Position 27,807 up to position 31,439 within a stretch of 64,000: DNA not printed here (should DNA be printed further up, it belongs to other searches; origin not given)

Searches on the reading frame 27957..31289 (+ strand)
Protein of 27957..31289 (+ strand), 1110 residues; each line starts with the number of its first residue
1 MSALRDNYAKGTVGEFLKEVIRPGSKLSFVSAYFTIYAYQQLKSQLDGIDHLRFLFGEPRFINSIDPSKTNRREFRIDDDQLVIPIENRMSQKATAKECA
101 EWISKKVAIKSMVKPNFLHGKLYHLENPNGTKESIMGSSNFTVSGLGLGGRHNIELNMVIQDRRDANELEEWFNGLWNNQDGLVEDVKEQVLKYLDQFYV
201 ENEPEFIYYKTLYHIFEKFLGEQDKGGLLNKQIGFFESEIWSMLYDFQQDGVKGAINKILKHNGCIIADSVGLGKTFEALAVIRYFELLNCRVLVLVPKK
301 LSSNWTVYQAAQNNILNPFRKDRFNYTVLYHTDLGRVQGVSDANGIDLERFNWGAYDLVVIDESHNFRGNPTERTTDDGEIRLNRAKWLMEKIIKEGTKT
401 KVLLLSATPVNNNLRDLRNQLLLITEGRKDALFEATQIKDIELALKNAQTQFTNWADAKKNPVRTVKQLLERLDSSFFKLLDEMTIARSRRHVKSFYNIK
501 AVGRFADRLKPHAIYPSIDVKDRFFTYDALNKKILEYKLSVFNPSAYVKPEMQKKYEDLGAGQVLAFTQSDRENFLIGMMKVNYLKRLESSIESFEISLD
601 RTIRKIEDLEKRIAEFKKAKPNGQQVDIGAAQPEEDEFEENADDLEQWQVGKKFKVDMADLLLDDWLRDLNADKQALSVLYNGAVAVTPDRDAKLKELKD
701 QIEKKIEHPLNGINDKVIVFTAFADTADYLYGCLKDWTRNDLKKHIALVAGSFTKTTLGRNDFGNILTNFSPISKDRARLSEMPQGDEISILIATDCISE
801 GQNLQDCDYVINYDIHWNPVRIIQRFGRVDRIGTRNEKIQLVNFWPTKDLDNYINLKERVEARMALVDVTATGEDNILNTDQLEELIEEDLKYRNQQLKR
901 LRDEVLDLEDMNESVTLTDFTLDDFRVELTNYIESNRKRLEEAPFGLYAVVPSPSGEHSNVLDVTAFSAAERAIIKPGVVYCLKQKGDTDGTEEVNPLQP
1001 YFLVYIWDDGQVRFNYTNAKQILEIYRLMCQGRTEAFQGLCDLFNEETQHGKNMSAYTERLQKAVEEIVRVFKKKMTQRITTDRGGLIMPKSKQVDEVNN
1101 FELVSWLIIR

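Call 11: search_protein_families(library=pfam, proteins=[window:27957-31289:+], max_evalue=0.01)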
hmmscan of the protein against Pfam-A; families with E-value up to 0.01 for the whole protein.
window:27957-31289:+ (1110 aa): 6 families
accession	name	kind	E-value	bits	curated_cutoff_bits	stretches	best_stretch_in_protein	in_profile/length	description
PF00271.37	Helicase_C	-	4.9e-15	56.2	23.5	1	710-833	11-110/110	Helicase conserved C-terminal domain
PF13091.12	PLDc_2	-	1.2e-10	41.8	27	1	87-177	49-132/132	PLD-like domain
PF00176.29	SNF2-rel_dom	-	3.9e-09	36.4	24.9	1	248-425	2-179/290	SNF2-related domain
PF04851.21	ResIII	-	2.6e-07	31.1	22.5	1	244-410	4-163/164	Type III restriction enzyme, res subunit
PF09565.16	RE_NgoFVII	-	5.7e-06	26.2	23.8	1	105-178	80-150/162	NgoFVII restriction endonuclease N-terminal PLD domain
PF00270.35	DEAD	-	4.3e-05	23.7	26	1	255-415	7-165/167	DEAD/DEAH box helicase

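Call 61: search_protein_families(library=padloc, proteins=[window:27957-31289:+], max_evalue=0.001)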
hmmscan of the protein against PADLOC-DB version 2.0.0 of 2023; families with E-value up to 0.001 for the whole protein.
window:27957-31289:+ (1110 aa): 44 families (the best 25 are shown)
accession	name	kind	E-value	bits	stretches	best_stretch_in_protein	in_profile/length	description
PDLC01075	C3a139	-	5.4e-131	436.7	1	28-1108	28-946/948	HKD+Snf2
PDLC02621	DrmD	-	3.1e-37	126.3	1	573-871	392-661/1040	DrmD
PDLC02619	DrmD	-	3.5e-29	99.5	2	687-841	385-542/872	DrmD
PDLC02193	PLD_Helicase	-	4e-28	96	2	689-896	666-865/905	-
PDLC02623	DrmD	-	1.2e-24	84.2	1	691-892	509-683/1040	DrmD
PDLC02500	BrxHI|BrxHII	-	3.4e-24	83.5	1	607-845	389-585/933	BrxHI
PDLC03830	ZacC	-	2.5e-22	77.3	2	352-411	240-292/1019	-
PDLC00659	HmaA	-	8.3e-22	74.9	1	576-862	368-641/1176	SNF2 helicase / DEAD-box helicase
PDLC02572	DrmA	-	1.3e-21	74.4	1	586-847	402-636/1043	DrmA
PDLC04556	PDC-M27C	-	3.8e-21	73.1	3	246-306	38-101/892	-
PDLC02843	DpdE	-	4.2e-21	72.6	2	266-415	179-303/1091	DpdE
PDLC02840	DpdE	-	1.6e-18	64.5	2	689-843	536-664/1091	DpdE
PDLC02632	DrmD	-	1.2e-17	61.7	2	578-841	395-633/662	DrmD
PDLC02620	DrmD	-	2.8e-16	56.7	1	775-839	521-584/1060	DrmD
PDLC02633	DrmD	-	5.5e-16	55.7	1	632-846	447-642/839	DrmD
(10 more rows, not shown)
